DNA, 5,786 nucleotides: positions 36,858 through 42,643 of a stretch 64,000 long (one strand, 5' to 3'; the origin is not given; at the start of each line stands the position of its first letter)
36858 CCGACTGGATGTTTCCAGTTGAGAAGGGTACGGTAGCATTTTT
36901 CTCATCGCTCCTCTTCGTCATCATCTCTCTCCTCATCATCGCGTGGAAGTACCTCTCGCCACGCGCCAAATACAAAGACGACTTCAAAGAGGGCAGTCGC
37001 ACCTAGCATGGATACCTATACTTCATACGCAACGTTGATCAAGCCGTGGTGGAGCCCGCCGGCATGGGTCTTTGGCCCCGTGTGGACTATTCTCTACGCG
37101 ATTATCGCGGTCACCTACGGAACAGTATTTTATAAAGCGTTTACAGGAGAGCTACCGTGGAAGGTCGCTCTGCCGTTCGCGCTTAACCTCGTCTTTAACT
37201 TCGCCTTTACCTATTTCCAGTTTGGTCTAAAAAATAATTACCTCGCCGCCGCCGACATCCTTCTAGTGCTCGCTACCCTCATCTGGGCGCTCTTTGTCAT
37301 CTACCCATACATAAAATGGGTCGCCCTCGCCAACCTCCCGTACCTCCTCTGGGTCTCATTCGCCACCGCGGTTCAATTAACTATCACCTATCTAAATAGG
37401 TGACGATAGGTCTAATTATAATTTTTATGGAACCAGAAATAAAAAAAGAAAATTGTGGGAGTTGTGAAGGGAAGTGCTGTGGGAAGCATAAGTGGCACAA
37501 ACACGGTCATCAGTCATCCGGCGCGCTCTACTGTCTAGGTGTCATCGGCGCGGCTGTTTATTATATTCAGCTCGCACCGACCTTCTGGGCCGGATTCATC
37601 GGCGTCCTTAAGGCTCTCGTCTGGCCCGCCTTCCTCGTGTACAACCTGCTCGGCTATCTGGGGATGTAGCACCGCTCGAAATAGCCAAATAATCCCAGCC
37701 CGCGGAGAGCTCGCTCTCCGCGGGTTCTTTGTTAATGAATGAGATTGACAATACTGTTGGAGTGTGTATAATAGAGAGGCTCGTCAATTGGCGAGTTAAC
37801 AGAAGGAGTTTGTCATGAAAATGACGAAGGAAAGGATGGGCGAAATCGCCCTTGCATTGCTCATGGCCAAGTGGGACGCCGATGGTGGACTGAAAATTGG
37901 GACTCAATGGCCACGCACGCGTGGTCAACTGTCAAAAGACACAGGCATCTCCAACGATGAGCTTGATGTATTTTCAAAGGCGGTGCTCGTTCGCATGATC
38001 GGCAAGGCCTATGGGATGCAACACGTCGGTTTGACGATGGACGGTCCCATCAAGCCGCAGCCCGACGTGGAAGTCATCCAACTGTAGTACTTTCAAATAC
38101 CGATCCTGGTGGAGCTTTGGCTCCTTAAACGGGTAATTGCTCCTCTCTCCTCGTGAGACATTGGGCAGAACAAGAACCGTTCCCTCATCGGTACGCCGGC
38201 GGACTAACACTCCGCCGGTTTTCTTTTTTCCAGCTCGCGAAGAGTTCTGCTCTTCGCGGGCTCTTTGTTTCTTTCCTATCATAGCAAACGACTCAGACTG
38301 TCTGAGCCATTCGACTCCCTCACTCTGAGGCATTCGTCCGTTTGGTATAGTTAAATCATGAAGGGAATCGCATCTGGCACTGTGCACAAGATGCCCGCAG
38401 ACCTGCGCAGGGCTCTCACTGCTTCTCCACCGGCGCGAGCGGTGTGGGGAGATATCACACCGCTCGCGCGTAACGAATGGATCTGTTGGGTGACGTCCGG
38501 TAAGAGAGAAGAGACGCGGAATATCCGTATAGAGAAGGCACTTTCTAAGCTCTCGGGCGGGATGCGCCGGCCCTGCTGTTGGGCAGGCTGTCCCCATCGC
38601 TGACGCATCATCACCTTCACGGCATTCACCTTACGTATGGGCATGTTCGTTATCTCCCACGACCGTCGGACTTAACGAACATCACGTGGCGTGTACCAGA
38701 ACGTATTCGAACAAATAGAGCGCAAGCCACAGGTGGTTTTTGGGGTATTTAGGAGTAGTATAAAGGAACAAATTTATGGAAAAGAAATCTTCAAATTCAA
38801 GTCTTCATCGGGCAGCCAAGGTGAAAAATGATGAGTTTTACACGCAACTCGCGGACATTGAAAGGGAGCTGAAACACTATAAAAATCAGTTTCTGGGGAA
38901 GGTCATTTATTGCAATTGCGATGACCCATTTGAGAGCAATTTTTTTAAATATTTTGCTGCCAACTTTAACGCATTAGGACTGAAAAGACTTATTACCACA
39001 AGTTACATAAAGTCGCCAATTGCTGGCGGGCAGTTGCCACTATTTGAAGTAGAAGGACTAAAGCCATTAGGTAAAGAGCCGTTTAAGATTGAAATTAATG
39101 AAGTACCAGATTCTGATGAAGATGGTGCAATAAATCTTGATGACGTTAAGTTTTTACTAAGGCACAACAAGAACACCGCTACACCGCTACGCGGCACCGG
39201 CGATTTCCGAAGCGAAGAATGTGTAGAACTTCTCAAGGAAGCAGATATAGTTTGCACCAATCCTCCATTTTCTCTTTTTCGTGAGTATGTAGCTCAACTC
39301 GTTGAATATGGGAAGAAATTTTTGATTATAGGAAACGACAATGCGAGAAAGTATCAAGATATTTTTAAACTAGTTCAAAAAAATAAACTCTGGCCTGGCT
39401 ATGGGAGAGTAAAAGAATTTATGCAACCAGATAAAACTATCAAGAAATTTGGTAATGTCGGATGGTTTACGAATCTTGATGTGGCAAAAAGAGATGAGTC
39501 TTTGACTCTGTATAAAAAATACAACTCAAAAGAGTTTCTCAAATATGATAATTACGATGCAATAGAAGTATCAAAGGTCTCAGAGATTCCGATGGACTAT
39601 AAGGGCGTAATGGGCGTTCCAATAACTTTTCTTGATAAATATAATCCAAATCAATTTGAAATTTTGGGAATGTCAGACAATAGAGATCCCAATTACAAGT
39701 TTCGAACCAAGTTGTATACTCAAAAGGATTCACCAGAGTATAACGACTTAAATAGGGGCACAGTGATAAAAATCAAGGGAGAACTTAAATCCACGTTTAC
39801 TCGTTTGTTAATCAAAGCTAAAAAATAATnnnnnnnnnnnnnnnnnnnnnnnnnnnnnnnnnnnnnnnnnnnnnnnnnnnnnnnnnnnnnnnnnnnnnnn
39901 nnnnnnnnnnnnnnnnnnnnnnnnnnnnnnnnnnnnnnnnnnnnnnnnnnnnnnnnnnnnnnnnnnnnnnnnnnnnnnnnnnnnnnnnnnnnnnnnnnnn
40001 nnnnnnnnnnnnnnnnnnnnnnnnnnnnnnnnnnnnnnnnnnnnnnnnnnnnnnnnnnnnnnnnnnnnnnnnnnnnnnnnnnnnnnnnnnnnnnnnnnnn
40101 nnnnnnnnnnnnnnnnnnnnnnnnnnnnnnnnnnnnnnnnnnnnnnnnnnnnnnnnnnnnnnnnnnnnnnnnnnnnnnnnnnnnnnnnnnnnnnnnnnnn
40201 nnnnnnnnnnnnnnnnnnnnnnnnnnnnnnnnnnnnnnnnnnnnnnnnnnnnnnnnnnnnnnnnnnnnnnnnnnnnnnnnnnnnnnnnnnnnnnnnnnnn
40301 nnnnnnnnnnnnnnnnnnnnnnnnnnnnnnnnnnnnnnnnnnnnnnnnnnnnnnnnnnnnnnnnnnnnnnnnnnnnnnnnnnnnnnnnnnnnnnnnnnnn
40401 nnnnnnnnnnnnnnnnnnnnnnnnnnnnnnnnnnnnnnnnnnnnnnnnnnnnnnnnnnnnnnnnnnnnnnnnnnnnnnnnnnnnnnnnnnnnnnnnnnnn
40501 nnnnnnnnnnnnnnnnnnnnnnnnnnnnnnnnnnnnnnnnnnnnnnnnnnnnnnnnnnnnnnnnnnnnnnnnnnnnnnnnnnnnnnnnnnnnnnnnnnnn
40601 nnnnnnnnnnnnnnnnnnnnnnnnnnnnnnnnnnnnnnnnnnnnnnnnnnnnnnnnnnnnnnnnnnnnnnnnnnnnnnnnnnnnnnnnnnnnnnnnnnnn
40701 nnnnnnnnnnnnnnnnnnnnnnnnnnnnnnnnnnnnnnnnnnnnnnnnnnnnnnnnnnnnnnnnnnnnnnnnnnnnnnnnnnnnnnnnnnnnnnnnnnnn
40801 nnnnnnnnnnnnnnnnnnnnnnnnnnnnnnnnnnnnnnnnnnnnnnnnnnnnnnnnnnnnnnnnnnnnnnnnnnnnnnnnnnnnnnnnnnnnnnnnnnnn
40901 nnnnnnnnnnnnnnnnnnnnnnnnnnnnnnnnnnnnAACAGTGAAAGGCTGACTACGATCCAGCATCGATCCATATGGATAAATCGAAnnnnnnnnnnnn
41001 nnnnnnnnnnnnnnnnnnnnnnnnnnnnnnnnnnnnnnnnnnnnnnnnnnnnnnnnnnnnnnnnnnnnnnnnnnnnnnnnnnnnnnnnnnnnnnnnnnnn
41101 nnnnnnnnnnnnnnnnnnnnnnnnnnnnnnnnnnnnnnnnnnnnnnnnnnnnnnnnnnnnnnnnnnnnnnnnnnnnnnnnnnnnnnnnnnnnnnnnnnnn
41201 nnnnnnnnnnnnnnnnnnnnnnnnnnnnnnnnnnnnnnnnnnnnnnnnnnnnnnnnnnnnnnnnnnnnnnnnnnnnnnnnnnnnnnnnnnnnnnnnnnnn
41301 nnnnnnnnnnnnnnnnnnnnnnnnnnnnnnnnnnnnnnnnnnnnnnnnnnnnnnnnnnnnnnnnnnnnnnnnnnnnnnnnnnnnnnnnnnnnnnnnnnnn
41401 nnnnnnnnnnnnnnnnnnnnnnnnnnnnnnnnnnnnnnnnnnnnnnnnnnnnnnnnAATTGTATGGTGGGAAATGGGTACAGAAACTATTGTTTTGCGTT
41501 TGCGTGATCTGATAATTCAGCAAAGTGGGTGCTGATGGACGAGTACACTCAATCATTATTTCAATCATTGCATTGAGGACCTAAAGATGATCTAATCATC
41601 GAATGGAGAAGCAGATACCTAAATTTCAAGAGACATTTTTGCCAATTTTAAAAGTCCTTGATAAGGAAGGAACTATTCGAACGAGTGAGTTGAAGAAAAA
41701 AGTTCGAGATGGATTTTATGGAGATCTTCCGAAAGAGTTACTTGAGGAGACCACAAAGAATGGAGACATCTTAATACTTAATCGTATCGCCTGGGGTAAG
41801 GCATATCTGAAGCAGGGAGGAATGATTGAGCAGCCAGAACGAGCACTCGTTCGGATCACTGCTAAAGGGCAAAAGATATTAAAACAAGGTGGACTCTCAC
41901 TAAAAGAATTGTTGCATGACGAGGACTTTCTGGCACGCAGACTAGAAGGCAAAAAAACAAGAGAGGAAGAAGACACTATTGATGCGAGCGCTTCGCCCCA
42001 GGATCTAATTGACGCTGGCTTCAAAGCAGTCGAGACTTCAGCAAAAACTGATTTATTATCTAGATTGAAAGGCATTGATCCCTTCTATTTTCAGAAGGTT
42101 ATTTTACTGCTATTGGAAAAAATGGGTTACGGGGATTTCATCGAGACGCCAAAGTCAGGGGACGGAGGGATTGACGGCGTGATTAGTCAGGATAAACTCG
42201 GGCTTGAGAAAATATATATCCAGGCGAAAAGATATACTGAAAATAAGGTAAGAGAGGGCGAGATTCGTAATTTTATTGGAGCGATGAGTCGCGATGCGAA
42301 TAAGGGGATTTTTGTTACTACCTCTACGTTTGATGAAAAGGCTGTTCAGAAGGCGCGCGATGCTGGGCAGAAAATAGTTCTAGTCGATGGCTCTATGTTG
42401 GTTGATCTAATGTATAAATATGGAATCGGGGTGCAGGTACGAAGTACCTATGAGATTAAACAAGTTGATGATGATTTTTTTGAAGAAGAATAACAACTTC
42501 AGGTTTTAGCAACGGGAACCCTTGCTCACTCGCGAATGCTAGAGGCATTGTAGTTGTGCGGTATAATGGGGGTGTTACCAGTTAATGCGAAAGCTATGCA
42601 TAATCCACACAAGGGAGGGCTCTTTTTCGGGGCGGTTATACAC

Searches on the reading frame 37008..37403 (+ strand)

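Call 12: search_protein_families(library=pfam, proteins=[window:37008-37403:+], max_evalue=0.01)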
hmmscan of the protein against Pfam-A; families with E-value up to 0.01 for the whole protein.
window:37008-37403:+ (131 aa): 1 family
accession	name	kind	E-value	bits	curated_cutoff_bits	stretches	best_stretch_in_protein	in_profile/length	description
PF03073.20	TspO_MBR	-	5.1e-25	88.3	24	1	5-128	22-144/145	TspO/MBR family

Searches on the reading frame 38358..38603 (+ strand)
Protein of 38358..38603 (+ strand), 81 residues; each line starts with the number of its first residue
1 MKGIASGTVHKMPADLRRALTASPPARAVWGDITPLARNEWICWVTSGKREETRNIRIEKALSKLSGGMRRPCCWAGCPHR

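Call 12: search_protein_families(library=pfam, proteins=[window:38358-38603:+], max_evalue=0.01)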
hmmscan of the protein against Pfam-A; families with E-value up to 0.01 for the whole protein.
window:38358-38603:+ (81 aa): 1 family
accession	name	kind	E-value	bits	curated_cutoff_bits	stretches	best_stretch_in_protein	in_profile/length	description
PF13376.11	OmdA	-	2.5e-18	66.2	25.6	1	11-66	3-58/60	Bacteriocin-protection, YdeI or OmpD-Associated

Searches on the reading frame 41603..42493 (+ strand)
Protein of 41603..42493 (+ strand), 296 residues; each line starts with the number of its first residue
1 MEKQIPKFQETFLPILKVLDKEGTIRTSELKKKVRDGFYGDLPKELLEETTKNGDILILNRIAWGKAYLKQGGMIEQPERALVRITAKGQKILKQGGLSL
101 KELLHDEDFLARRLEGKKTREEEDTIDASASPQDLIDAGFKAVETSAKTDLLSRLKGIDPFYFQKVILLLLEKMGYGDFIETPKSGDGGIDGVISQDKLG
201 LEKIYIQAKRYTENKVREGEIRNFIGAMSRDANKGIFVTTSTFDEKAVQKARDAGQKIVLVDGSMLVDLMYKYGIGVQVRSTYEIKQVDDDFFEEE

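Call 11: search_protein_families(library=pfam, proteins=[window:41603-42493:+], max_evalue=0.01)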
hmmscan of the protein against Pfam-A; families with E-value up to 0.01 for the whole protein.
window:41603-42493:+ (296 aa): 4 families
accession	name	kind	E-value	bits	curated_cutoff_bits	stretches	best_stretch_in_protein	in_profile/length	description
PF04471.18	Mrr_cat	-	7.8e-34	116.7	21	1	156-270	2-115/115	Restriction endonuclease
PF14338.12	Mrr_N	-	7.3e-18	64.9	29.5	1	8-94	1-86/87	Mrr N-terminal domain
PF22722.2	NA-iREase1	-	1.1e-08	35.4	27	1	170-268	8-106/106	NACHT-associated inactive Restriction Endonuclease 1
PF13156.12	Mrr_cat_2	-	1.2e-06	28.8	22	1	182-266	24-110/127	Restriction endonuclease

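Call 40: find_encoding_contigs(protein=window:41603-42493:+, flank=4000, max_places=10)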
Protein window:41603-42493:+ (296 aa): 5 contigs read that carry it; 5 places shown.
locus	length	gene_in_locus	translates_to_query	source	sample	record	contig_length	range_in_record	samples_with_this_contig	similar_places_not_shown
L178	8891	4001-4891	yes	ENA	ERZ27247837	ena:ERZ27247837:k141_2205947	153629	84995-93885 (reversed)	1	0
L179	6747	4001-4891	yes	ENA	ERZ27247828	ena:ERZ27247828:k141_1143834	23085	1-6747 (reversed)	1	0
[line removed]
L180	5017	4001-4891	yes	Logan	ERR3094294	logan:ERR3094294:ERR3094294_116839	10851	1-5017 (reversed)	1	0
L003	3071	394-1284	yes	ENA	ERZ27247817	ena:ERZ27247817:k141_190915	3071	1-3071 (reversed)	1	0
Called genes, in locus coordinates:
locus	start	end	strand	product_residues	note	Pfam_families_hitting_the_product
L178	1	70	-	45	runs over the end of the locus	-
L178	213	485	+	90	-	-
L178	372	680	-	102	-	-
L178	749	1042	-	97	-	-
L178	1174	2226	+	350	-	PF13651:EcoRI_methylase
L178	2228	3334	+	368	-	PF03235:GmrSD_N, PF01844:HNH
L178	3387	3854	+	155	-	-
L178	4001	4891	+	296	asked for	PF14338:Mrr_N, PF04471:Mrr_cat, PF13156:Mrr_cat_2 (weak), PF22722:NA-iREase1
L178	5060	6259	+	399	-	PF13784:Fic_N, PF02661:Fic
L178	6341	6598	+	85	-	-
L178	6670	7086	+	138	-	PF08570:DUF1761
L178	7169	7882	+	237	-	-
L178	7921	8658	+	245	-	PF04402:SIMPL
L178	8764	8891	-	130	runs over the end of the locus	-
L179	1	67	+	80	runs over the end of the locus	-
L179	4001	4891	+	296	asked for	PF14338:Mrr_N, PF04471:Mrr_cat, PF13156:Mrr_cat_2 (weak), PF22722:NA-iREase1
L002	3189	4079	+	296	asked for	PF14338:Mrr_N, PF04471:Mrr_cat, PF13156:Mrr_cat_2 (weak), PF22722:NA-iREase1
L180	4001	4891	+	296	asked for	PF14338:Mrr_N, PF04471:Mrr_cat, PF13156:Mrr_cat_2 (weak), PF22722:NA-iREase1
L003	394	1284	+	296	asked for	PF14338:Mrr_N, PF04471:Mrr_cat, PF13156:Mrr_cat_2 (weak), PF22722:NA-iREase1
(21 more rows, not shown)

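Call 59: search_protein_families(library=padloc, proteins=[window:41603-42493:+], max_evalue=0.001)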
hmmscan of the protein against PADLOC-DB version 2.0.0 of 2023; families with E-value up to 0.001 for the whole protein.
window:41603-42493:+ (296 aa): 9 families
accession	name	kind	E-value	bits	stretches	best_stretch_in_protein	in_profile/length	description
PDLC03657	mREase_IV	-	3.2e-51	172.5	1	5-295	3-316/317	Type IV methyl-directed restriction enzyme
PDLC04796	PDC-S02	-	6.1e-24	82.7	1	128-296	213-382/390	-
PDLC04819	PDC-S02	-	2.5e-22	77.5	1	114-273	156-309/334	-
PDLC04806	PDC-S02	-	3.7e-21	73.7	1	133-272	160-302/324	-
PDLC04815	PDC-S02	-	1.7e-08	32.2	1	162-271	209-319/346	-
PDLC03203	mREase_II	-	3.4e-07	27.8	1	181-276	277-377/393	Type II methyl-directed restriction enzyme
PDLC03663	mREase_IV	-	3.9e-07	27.1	1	154-270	408-523/544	Type IV methyl-directed restriction enzyme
PDLC00628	ZorD1|ZorD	-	1.2e-06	24.5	1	131-213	998-1078/1171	"SWI2/SNF2 helicase, Mrr-like nuclease"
PDLC03206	mREase_II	-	0.00024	17.8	1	182-268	303-394/434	Type II methyl-directed restriction enzyme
